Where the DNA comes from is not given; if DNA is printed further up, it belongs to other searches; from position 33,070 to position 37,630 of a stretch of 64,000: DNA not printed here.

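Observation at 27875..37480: Giant single-exon receptor combining EGF, REJ/PKD-like and GPS modules with one TM, an architecture not matching known GPS families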

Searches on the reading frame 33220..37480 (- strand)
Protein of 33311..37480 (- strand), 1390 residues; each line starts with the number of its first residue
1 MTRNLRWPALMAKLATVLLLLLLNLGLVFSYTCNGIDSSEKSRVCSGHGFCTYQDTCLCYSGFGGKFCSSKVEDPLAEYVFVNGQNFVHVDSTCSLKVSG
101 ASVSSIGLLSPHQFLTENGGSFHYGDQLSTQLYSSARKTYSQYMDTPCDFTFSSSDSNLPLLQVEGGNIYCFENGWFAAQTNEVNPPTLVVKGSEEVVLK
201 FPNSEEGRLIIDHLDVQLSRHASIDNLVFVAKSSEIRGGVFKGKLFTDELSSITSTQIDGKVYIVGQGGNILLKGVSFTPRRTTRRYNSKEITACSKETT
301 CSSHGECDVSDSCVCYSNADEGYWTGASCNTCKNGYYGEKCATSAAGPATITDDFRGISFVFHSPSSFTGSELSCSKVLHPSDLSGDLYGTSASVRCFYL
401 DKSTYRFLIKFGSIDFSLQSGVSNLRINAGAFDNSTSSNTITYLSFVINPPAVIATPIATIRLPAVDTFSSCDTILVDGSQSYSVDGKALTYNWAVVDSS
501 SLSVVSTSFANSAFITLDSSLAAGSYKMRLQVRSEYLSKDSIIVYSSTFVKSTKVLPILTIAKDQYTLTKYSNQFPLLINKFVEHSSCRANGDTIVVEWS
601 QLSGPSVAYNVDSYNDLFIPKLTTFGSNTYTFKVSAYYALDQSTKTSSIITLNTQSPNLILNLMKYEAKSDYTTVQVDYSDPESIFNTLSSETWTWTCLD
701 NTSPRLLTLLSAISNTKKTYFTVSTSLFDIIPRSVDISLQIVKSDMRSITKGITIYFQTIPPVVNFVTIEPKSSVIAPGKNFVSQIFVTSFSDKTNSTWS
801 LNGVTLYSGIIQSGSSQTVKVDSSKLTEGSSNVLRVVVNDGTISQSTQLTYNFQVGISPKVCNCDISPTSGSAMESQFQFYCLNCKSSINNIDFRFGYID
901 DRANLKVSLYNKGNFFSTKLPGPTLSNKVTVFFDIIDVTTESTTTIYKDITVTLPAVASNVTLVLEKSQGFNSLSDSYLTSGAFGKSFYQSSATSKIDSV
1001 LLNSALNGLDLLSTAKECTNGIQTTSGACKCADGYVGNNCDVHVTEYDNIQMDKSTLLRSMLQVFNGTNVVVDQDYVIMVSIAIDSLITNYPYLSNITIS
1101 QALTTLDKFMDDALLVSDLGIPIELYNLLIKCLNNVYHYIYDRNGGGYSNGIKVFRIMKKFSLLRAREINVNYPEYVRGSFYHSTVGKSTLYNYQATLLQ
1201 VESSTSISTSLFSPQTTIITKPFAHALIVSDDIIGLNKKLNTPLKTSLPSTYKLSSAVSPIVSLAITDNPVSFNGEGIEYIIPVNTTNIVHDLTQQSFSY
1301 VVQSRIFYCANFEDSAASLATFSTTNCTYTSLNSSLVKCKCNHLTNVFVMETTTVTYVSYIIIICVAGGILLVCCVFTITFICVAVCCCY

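Call 7: find_homologous_proteins(query=window:33220-37480:-)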
Query window:33220-37480:-: 8000 candidates shared short words with the query, none scored E <= 0.001.

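Call 16: search_solved_structures(query=window:33311-37480:-, max_evalue=10, show_alignments=3)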
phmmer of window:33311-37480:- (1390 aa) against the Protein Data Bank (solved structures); distinct sequences matched with E-value up to 10: 5.
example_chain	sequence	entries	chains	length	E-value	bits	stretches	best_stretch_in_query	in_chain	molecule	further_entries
8x9s_R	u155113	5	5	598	0.0026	18.3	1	1256-1378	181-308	Adhesion G-protein coupled receptor D1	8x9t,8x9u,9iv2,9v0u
7lyu_A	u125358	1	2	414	0.0098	16.4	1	43-113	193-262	Reelin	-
9ufe_CA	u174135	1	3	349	0.26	11.7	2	39-69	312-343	OCM3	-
3a7q_A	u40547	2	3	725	0.41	11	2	42-76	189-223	Reelin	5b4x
2e26_A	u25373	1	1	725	0.41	11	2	42-76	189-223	Reelin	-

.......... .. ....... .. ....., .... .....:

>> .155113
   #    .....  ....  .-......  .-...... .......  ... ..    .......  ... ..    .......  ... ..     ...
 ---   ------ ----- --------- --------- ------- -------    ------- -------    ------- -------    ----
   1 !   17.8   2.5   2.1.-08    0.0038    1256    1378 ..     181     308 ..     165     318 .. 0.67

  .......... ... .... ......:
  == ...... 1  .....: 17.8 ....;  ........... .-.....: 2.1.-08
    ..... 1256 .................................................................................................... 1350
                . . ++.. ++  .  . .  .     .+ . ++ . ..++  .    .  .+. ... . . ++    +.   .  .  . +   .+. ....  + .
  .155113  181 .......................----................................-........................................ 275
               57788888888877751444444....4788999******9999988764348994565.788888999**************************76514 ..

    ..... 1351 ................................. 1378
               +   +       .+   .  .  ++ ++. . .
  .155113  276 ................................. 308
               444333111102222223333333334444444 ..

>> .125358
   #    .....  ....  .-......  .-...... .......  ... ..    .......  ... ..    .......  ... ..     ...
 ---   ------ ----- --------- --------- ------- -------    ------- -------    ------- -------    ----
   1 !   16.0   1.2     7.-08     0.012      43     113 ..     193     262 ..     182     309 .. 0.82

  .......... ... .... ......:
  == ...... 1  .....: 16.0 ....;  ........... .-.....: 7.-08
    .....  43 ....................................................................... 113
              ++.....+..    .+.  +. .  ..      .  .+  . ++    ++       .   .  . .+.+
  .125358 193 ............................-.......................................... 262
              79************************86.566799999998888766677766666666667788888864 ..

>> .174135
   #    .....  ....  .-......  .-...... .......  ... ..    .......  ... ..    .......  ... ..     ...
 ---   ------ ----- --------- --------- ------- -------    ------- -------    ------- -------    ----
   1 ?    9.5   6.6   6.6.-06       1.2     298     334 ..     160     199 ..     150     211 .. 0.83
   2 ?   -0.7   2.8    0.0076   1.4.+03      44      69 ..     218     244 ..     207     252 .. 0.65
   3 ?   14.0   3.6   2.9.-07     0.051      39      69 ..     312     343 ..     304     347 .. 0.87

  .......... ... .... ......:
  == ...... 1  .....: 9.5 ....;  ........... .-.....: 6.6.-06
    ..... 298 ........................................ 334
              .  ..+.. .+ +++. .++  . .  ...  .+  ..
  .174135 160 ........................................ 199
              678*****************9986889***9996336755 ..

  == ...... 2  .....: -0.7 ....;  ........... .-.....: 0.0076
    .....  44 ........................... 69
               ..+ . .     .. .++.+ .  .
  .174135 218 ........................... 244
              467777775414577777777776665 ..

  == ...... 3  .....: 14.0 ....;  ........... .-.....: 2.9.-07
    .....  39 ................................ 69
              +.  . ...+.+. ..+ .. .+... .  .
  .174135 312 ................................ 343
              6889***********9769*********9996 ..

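Call 37: search_protein_representatives(protein=window:33431-37030:-)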
Query: 1200 residues. Proteins with E-value up to 0.001 (for the whole library): 291; up to 1e-10: 79; up to 1e-30: 24. The best 150 are listed.
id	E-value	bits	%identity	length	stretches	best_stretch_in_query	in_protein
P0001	2.0e-246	836.8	40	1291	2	143-1200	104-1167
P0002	2.9e-239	813.0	37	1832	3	143-1199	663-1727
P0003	4.6e-231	785.9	40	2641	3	136-1200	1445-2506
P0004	1.3e-224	764.5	38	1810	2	142-1200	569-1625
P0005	2.1e-171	588.3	36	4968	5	259-1199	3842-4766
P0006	8.7e-157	539.9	37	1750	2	307-1199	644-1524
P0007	4.3e-148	511.2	39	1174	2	309-690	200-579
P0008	6.1e-90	318.6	31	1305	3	145-999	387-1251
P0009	6.9e-81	288.6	31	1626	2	137-946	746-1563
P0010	1.5e-67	244.4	31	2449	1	177-955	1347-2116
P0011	1.2e-62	228.2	27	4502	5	145-1064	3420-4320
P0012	8.1e-61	222.2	29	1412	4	137-686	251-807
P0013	5.9e-59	216.0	30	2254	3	136-986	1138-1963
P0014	3.5e-56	206.8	27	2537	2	145-984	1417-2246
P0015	1.5e-55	204.7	31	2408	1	164-852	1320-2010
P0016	7.6e-55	202.4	31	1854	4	141-411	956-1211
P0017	1.4e-54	201.5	26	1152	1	307-1199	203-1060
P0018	5.1e-52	193.0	29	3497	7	147-827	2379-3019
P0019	2.4e-45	170.9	30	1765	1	199-843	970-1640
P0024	3.2e-31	124.1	30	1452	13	291-411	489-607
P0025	6.1e-30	119.9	25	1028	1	448-962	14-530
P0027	1.6e-28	115.3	32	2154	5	150-788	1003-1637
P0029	9.4e-28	112.7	29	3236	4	144-802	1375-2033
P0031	4.5e-25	103.8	26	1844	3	145-892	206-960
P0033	3.7e-24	100.8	29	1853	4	143-754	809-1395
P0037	3.5e-21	90.9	27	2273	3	145-875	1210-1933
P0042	1.2e-18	82.5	25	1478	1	298-947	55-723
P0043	3.5e-18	81.0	25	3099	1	144-962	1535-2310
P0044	7.9e-18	79.8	73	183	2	1-40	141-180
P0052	5.0e-15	70.5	35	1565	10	317-383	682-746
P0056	9.7e-14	66.3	26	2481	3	199-789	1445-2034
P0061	2.7e-13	64.8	30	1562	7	318-386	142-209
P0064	1.8e-12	62.0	33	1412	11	322-385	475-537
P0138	1.6e-06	42.4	25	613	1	665-967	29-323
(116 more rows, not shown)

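Call 39: list_cluster_members(proteins=[P0001, P0002, P0003, P0004, P0005, P0006, P0007, P0008, P0011, P0017])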
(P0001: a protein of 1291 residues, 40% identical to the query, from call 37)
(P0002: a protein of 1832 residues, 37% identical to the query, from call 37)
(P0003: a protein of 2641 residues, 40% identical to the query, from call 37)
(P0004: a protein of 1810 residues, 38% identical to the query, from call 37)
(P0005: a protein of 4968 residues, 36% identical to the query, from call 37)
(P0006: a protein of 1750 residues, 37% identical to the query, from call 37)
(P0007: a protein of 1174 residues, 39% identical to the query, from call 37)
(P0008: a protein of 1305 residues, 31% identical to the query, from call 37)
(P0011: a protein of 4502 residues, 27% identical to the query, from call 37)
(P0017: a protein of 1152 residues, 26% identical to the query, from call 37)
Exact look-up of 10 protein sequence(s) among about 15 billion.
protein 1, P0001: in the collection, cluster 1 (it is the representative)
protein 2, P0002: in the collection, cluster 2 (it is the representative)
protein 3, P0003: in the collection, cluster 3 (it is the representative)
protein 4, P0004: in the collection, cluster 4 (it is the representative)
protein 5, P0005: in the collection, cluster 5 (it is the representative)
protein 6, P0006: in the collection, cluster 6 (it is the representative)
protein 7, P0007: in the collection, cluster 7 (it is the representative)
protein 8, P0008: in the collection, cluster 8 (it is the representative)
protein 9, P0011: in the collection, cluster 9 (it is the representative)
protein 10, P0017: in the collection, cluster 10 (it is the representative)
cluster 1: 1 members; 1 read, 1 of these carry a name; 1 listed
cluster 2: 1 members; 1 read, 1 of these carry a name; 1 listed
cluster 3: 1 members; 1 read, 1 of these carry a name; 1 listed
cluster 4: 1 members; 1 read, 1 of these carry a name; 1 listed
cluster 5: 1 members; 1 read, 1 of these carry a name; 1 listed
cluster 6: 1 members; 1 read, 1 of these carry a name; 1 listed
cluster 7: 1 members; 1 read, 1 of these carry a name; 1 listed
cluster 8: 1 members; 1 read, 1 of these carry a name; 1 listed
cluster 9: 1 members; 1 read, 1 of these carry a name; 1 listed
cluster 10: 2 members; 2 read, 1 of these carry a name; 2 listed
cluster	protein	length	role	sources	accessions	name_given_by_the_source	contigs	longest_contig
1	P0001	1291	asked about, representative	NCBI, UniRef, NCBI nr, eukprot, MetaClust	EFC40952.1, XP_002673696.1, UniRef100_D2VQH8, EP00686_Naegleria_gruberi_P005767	predicted protein [Naegleria gruberi] | Predicted protein n=1 Tax=Naegleria gruberi TaxID=5762 RepID=D2VQH8_NAEGR | uncharacterized protein NAEGRDRAFT_71231 [Naegleria gruberi]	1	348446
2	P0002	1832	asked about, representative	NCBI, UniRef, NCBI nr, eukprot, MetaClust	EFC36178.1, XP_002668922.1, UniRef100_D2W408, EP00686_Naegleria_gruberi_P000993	predicted protein [Naegleria gruberi] | Predicted protein n=1 Tax=Naegleria gruberi TaxID=5762 RepID=D2W408_NAEGR | uncharacterized protein NAEGRDRAFT_76139 [Naegleria gruberi]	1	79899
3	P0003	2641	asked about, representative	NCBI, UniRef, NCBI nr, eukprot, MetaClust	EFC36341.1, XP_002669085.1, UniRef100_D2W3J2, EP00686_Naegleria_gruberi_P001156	predicted protein [Naegleria gruberi] | Predicted protein n=1 Tax=Naegleria gruberi TaxID=5762 RepID=D2W3J2_NAEGR | uncharacterized protein NAEGRDRAFT_75960 [Naegleria gruberi]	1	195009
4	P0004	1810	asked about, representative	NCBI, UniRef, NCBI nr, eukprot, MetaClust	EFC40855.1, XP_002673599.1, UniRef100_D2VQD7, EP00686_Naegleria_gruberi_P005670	predicted protein [Naegleria gruberi] | Predicted protein n=1 Tax=Naegleria gruberi TaxID=5762 RepID=D2VQD7_NAEGR | uncharacterized protein NAEGRDRAFT_71188 [Naegleria gruberi]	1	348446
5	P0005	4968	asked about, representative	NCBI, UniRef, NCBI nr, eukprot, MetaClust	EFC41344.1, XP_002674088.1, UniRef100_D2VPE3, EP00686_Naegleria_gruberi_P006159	predicted protein [Naegleria gruberi] | Predicted protein n=1 Tax=Naegleria gruberi TaxID=5762 RepID=D2VPE3_NAEGR | uncharacterized protein NAEGRDRAFT_51207 [Naegleria gruberi]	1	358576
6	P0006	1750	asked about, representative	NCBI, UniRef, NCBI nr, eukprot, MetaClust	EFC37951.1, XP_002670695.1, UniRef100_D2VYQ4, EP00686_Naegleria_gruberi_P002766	predicted protein [Naegleria gruberi] | Predicted protein n=1 Tax=Naegleria gruberi TaxID=5762 RepID=D2VYQ4_NAEGR | uncharacterized protein NAEGRDRAFT_53311 [Naegleria gruberi]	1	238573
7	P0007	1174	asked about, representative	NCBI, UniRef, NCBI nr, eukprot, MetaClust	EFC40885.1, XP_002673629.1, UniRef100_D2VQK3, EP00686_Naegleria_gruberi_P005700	predicted protein [Naegleria gruberi] | Predicted protein n=1 Tax=Naegleria gruberi TaxID=5762 RepID=D2VQK3_NAEGR | uncharacterized protein NAEGRDRAFT_71256 [Naegleria gruberi]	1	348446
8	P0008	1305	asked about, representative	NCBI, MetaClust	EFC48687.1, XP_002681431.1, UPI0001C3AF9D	predicted protein, partial [Naegleria gruberi] | status=active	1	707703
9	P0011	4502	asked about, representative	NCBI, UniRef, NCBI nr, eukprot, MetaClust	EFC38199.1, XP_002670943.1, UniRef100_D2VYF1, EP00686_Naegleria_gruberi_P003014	predicted protein [Naegleria gruberi] | Predicted protein n=1 Tax=Naegleria gruberi TaxID=5762 RepID=D2VYF1_NAEGR | uncharacterized protein NAEGRDRAFT_53247 [Naegleria gruberi]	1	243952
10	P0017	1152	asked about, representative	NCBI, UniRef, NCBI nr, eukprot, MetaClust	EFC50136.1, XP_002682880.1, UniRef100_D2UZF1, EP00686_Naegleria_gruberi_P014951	predicted protein [Naegleria gruberi] | Predicted protein n=1 Tax=Naegleria gruberi TaxID=5762 RepID=D2UZF1_NAEGR | uncharacterized protein NAEGRDRAFT_61914 [Naegleria gruberi]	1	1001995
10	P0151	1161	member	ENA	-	-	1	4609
